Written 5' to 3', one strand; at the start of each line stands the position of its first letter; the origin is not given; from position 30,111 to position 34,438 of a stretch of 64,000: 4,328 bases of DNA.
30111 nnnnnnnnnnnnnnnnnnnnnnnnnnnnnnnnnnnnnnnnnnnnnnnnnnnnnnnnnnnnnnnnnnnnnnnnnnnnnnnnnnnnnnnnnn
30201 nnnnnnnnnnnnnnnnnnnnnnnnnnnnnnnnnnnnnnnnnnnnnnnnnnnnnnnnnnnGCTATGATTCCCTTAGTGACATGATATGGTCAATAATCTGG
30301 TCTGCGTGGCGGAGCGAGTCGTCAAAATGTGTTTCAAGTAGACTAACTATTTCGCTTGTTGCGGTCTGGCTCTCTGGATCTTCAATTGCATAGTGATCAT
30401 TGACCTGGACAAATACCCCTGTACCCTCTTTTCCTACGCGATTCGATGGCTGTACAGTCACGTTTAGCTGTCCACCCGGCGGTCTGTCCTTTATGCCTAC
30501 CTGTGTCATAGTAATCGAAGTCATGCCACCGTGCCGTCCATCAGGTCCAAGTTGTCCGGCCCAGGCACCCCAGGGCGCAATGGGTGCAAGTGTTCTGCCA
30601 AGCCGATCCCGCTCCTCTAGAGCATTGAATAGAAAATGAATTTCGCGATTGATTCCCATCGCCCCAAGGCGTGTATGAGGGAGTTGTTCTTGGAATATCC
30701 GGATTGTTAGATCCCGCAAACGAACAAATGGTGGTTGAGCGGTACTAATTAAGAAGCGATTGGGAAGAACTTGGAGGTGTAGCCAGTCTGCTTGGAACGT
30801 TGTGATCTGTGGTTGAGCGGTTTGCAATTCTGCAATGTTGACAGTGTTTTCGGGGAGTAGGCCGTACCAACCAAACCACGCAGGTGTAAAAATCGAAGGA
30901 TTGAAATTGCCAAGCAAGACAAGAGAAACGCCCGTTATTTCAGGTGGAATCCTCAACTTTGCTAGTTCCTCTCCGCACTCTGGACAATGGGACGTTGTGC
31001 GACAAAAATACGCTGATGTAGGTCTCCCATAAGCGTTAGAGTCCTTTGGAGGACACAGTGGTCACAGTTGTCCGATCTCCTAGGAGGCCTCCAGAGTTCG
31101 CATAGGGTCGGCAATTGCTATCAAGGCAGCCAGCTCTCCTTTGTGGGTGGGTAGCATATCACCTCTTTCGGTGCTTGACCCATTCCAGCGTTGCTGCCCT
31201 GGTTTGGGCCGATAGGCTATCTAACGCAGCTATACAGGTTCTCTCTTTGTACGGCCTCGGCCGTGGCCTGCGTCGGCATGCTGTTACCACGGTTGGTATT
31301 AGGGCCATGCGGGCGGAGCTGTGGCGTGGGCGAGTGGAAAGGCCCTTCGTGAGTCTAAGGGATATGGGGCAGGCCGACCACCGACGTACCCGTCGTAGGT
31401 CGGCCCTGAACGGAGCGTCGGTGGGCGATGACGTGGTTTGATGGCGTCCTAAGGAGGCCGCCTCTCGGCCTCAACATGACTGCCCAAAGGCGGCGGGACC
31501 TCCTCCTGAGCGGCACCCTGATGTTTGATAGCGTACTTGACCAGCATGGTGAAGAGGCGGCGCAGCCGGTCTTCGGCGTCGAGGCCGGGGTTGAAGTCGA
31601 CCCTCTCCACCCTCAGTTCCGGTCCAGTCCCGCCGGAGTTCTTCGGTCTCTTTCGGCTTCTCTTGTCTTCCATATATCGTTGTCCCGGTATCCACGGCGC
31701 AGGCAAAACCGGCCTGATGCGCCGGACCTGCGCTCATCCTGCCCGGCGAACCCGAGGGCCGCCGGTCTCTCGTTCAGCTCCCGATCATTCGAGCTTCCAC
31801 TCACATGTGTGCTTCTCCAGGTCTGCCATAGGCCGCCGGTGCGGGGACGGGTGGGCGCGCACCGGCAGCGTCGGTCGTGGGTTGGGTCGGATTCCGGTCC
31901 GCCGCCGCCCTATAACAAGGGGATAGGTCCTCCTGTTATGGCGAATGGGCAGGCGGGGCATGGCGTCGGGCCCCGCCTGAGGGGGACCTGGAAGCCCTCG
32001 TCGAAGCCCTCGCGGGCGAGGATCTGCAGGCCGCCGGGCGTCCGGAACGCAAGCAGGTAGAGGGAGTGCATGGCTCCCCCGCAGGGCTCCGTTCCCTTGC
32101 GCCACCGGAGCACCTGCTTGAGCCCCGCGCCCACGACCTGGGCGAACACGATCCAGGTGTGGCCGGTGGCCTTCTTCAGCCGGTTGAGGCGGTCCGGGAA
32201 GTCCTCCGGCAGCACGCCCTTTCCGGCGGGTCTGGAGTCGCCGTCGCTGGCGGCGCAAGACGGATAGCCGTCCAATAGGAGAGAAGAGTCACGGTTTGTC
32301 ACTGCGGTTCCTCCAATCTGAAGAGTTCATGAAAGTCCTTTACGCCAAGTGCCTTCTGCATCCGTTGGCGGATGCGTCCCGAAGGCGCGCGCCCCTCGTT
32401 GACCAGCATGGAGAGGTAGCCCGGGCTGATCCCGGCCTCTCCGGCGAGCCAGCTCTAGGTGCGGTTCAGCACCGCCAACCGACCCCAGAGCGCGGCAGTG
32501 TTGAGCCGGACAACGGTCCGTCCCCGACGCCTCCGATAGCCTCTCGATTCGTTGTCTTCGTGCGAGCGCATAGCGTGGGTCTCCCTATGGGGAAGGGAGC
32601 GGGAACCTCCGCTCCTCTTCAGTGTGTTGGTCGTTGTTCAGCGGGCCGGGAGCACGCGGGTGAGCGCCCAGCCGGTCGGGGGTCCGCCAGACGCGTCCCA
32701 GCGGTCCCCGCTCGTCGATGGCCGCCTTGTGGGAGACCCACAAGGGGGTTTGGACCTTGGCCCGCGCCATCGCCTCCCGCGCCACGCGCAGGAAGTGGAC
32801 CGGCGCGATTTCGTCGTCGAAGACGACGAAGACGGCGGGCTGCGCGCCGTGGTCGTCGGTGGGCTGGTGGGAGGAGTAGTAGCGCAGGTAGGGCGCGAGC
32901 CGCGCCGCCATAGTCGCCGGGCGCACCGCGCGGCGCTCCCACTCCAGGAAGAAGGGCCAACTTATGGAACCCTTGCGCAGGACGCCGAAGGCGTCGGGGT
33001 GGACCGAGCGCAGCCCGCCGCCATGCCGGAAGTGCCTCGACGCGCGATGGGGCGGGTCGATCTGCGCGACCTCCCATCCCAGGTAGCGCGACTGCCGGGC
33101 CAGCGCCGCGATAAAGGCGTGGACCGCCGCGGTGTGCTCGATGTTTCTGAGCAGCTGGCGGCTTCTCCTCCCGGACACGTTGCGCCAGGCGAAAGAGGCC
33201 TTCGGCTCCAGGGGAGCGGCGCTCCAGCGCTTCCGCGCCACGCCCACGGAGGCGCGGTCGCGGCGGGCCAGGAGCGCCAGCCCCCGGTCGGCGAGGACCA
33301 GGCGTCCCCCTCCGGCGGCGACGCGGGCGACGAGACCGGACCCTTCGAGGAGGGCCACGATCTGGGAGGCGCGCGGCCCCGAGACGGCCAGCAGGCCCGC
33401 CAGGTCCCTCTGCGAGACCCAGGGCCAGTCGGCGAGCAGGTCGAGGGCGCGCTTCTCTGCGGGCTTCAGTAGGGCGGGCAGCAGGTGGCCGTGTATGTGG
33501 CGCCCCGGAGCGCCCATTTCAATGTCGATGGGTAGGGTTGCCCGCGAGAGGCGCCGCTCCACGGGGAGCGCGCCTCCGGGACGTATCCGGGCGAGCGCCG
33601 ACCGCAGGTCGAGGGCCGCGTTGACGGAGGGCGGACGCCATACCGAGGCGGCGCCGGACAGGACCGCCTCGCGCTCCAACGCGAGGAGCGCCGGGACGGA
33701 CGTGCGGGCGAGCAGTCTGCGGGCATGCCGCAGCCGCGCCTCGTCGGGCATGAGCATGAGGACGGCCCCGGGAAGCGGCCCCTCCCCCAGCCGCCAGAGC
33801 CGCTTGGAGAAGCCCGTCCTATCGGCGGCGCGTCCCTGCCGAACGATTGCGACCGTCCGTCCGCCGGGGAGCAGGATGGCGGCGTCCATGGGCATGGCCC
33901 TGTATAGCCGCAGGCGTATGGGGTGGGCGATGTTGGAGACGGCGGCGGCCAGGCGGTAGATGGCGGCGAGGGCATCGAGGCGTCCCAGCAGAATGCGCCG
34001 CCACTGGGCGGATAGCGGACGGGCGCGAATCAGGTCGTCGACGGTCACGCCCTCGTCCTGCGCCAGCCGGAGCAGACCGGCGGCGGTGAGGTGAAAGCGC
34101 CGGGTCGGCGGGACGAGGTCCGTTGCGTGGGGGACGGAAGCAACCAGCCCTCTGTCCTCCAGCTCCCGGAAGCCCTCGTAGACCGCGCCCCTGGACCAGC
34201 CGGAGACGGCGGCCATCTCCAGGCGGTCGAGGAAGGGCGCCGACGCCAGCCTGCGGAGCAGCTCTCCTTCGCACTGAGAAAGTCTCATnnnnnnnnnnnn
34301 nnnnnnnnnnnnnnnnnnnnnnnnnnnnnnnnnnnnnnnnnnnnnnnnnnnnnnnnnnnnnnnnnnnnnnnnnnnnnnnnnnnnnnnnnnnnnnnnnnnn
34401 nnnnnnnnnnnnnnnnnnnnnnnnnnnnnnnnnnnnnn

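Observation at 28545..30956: Compositionally foreign, translationally coupled three-gene cassette (unknown - unknown - MBL hydrolase) in the ICE cargo region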

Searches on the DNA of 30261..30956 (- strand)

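Call 100: search_dna_similar(query=L164:4417-7068:+, collection=ecoli_genomes, mode=distant, max_rows=10)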
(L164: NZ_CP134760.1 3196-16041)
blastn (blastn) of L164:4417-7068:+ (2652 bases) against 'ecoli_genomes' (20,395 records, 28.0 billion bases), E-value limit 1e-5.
Records with a match: 15; places in all: 15; records where one place covers at least 80% of the query: 0.
Genomes with a match: 15 of 5426; with a place that covers at least 80% of the query: 0. Places per genome that has any: lowest 1, median 1, highest 1. On chromosomes: 15 places; on plasmids: 0.
Best place of each record, by identity: 60-80% 15.
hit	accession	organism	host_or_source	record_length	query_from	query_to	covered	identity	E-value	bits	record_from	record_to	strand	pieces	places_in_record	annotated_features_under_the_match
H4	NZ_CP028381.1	Escherichia coli strain RM10466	Bos taurus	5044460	1609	1846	9%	67.6%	1e-11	83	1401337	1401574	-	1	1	MBL fold metallo-hydrolase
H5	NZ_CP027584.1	Escherichia coli strain 00-3076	Homo sapiens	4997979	1609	1846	9%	67.6%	1e-11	83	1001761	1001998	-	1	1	MBL fold metallo-hydrolase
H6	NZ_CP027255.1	Escherichia coli strain EC11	cow dung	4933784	1609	1846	9%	67.6%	1e-11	83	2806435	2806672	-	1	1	MBL fold metallo-hydrolase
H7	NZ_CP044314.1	Escherichia coli strain RM9245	feces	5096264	1609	1846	9%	67.6%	1e-11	83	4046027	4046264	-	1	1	MBL fold metallo-hydrolase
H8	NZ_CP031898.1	Escherichia coli O113:H21 strain FWSEC0010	Homo sapiens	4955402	1609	1846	9%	67.6%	1e-11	83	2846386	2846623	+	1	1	MBL fold metallo-hydrolase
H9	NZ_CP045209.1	Escherichia coli strain 4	Ground beef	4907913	1609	1846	9%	67.6%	1e-11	83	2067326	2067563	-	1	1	MBL fold metallo-hydrolase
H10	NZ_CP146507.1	Escherichia coli strain 10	Ground beef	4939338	1609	1846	9%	67.6%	1e-11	83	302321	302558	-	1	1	MBL fold metallo-hydrolase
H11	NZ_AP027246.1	Escherichia coli strain JNE120393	Homo sapiens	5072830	1609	1846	9%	67.6%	1e-11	83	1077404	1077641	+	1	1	MBL fold metallo-hydrolase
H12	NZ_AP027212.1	Escherichia coli strain JNE131328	Homo sapiens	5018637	1609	1846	9%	67.6%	1e-11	83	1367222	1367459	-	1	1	MBL fold metallo-hydrolase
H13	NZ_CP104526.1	Escherichia coli strain E8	Poultry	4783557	1609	1846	9%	67.6%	1e-11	83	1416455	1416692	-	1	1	MBL fold metallo-hydrolase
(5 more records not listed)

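Call 102: get_annotated_region(hit=H4, flank=7000)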
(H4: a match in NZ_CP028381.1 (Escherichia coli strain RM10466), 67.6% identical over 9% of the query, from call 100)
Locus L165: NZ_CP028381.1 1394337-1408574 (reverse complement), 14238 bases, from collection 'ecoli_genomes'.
description: Escherichia coli strain RM10466 chromosome, complete genome
organism: Escherichia coli strain RM10466 (NCBI taxid 562)
replicon: chromosome; assembly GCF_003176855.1
host: Bos taurus; source: feces; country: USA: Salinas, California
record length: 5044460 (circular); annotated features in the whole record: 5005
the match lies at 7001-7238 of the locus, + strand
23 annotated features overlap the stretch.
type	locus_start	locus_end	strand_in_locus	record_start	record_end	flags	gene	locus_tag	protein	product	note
CDS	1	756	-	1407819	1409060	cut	-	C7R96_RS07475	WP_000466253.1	phage portal protein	-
CDS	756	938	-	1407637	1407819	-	ymfR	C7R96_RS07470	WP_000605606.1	protein YmfR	-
CDS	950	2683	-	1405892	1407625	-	-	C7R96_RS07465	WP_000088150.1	terminase large subunit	-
CDS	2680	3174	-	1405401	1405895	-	-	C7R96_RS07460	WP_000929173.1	phage terminase small subunit P27 family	-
CDS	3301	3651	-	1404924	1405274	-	-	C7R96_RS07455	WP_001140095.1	HNH endonuclease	-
CDS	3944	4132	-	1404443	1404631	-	lysC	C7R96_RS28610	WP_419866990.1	Rz1-like lysis system protein LysC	-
CDS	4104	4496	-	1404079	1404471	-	-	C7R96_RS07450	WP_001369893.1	DUF2570 domain-containing protein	-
CDS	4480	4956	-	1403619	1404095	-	-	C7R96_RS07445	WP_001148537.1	glycoside hydrolase family 24 protein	-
CDS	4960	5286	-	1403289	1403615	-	-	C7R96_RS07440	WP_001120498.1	phage holin, lambda family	-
CDS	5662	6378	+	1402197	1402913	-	-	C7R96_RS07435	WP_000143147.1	hypothetical protein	-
CDS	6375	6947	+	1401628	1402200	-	-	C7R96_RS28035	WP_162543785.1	hypothetical protein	-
CDS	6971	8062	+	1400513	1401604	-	-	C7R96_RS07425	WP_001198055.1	MBL fold metallo-hydrolase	-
CDS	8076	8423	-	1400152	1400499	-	-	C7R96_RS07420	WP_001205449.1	antiterminator Q family protein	-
CDS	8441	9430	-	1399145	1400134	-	-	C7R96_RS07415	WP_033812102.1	DUF968 domain-containing protein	-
CDS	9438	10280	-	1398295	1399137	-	-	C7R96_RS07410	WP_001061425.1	KilA-N domain-containing protein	-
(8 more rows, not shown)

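Call 108: search_dna_similar(query=L165:5662-8062:+, collection=ecoli_genomes, mode=near, max_rows=25, rows=spread)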
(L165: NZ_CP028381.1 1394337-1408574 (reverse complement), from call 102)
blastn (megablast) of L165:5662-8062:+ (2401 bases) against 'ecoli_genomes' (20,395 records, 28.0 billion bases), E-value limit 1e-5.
Records with a match: 14; places in all: 14; records where one place covers at least 80% of the query: 14.
Genomes with a match: 14 of 5426; with a place that covers at least 80% of the query: 14. Places per genome that has any: lowest 1, median 1, highest 1. On chromosomes: 14 places; on plasmids: 0.
Best place of each record, by identity: >=99% 14.
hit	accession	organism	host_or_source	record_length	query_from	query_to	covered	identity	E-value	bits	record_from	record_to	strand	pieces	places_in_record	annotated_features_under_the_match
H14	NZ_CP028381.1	Escherichia coli strain RM10466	Bos taurus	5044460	1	2401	100%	100.0%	0e+0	4434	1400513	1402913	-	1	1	MBL fold metallo-hydrolase | hypothetical protein (x2)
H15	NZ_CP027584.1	Escherichia coli strain 00-3076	Homo sapiens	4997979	1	2401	100%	100.0%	0e+0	4429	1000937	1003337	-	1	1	MBL fold metallo-hydrolase | hypothetical protein (x2)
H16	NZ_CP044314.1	Escherichia coli strain RM9245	feces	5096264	1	2401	100%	100.0%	0e+0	4429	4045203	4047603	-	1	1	MBL fold metallo-hydrolase | hypothetical protein (x2)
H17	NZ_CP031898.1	Escherichia coli O113:H21 strain FWSEC0010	Homo sapiens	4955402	1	2401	100%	100.0%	0e+0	4429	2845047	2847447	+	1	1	MBL fold metallo-hydrolase | hypothetical protein (x2)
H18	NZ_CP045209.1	Escherichia coli strain 4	Ground beef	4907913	1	2401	100%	100.0%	0e+0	4429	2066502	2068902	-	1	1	MBL fold metallo-hydrolase | hypothetical protein (x2)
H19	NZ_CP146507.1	Escherichia coli strain 10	Ground beef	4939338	1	2401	100%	100.0%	0e+0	4429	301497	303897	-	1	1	MBL fold metallo-hydrolase | hypothetical protein (x2)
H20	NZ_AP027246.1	Escherichia coli strain JNE120393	Homo sapiens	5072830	1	2401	100%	100.0%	0e+0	4429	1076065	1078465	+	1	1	MBL fold metallo-hydrolase | hypothetical protein (x2)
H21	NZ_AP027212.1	Escherichia coli strain JNE131328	Homo sapiens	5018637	1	2401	100%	100.0%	0e+0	4429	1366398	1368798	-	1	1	MBL fold metallo-hydrolase | hypothetical protein (x2)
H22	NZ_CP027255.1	Escherichia coli strain EC11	cow dung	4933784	1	2401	100%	99.9%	0e+0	4423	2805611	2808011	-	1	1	MBL fold metallo-hydrolase | hypothetical protein (x2)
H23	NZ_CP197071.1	Escherichia coli strain ECOR29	Kangaroo rat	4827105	1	2401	100%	99.9%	0e+0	4423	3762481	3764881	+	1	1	MBL fold metallo-hydrolase | hypothetical protein (x2)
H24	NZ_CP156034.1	Escherichia coli strain DP051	Homo sapiens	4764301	1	2401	100%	99.9%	0e+0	4423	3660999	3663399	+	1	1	MBL fold metallo-hydrolase | hypothetical protein (x2)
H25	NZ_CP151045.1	Escherichia coli strain 20KM0223N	Dog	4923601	1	2401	100%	99.9%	0e+0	4423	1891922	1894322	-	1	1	MBL fold metallo-hydrolase | hypothetical protein (x2)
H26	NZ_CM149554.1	Escherichia coli strain MEI148-20EC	Soil surface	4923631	1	2401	100%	99.9%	0e+0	4423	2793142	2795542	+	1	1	MBL fold metallo-hydrolase | anti-phage protein | hypothetical protein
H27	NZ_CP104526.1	Escherichia coli strain E8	Poultry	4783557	1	2401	100%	99.9%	0e+0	4418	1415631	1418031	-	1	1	MBL fold metallo-hydrolase | anti-phage protein | hypothetical protein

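Call 109: get_annotated_region(hit=H27, flank=2500)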
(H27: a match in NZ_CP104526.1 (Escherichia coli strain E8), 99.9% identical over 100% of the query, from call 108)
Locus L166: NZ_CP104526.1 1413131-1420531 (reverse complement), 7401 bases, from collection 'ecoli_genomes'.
description: Escherichia coli strain E8 chromosome, complete genome
organism: Escherichia coli strain E8 (NCBI taxid 562)
replicon: chromosome; assembly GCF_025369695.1
host: Poultry; source: Pullet; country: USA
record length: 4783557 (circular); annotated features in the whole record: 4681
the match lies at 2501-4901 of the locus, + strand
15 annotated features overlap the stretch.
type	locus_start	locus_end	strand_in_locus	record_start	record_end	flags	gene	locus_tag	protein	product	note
CDS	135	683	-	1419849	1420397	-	-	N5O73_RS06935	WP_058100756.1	Rha family transcriptional regulator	-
CDS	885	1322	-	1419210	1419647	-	-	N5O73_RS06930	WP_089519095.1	lysis protein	-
CDS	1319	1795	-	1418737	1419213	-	-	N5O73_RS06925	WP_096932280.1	glycoside hydrolase family 24 protein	-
CDS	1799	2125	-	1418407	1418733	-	-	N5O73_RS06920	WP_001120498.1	phage holin, lambda family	-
CDS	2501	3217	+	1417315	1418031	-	-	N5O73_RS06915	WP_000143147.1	anti-phage protein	-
CDS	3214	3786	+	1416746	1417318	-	-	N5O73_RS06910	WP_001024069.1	hypothetical protein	-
CDS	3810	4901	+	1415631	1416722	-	-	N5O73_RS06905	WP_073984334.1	MBL fold metallo-hydrolase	-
CDS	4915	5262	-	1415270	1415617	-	-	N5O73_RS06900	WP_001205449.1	antiterminator Q family protein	-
CDS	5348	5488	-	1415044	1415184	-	-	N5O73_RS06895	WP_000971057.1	YlcG family protein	-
CDS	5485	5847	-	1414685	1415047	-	rusA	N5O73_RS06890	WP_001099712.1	crossover junction endodeoxyribonuclease RusA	-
CDS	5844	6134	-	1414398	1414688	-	-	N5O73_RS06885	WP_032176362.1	DUF1364 domain-containing protein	-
CDS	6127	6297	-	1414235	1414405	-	-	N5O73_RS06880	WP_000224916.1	NinE family protein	-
CDS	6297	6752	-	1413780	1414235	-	ybcN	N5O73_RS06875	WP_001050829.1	DNA base-flipping protein YbcN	-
CDS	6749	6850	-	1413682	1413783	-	-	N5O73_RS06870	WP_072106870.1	hypothetical protein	-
CDS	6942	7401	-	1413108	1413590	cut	-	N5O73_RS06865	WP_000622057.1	hypothetical protein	-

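Call 110: get_annotated_region(hit=H23, flank=2500)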
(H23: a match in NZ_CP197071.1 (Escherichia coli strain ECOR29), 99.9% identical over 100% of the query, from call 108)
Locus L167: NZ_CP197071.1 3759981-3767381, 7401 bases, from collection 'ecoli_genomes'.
description: Escherichia coli strain ECOR29 chromosome, complete genome
organism: Escherichia coli strain ECOR29 (NCBI taxid 562)
replicon: chromosome; assembly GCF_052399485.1
host: Kangaroo rat; source: -; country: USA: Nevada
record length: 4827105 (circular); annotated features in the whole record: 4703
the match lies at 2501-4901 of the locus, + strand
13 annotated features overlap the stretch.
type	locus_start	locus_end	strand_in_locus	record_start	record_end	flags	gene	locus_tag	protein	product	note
CDS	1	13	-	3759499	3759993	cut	-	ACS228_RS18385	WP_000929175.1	phage terminase small subunit P27 family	-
CDS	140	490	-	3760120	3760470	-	-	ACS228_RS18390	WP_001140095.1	HNH endonuclease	-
CDS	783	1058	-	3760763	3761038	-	lysC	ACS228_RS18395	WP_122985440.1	Rz1-like lysis system protein LysC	-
CDS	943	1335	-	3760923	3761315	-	-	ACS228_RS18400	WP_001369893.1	DUF2570 domain-containing protein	-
CDS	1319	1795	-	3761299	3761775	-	-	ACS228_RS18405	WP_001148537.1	glycoside hydrolase family 24 protein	-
CDS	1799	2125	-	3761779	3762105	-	-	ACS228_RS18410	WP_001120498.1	phage holin, lambda family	-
CDS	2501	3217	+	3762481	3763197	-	-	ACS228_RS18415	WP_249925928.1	hypothetical protein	-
CDS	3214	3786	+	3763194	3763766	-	-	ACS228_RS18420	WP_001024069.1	hypothetical protein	-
CDS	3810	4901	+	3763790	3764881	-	-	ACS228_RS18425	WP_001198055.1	MBL fold metallo-hydrolase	-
CDS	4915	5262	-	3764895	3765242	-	-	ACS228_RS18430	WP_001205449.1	antiterminator Q family protein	-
CDS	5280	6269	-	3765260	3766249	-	-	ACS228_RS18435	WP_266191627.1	DUF968 domain-containing protein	-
CDS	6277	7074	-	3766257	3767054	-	-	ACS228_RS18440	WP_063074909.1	KilA-N domain-containing protein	-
CDS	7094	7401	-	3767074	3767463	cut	-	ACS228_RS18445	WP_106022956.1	RusA family crossover junction endodeoxyribonuclease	-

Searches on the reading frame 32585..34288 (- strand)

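Call 39: search_protein_families(library=pfam, proteins=[window:32585-34288:-], max_evalue=0.001)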
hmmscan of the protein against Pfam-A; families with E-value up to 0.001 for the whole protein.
window:32585-34288:- (567 aa): 4 families
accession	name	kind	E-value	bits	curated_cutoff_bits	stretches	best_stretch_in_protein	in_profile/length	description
PF12802.13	MarR_2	-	2.4e-09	37.6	27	1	274-328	3-58/61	MarR family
PF13814.12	Replic_Relax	-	8.8e-09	36.1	25.3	1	284-485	3-190/191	Replication-relaxation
PF01047.28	MarR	-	2.8e-05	24.3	24.6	0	277-323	4-50/59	MarR family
PF13545.12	HTH_Crp_2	-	0.00028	21.2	27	0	291-335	23-64/70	Crp-like helix-turn-helix domain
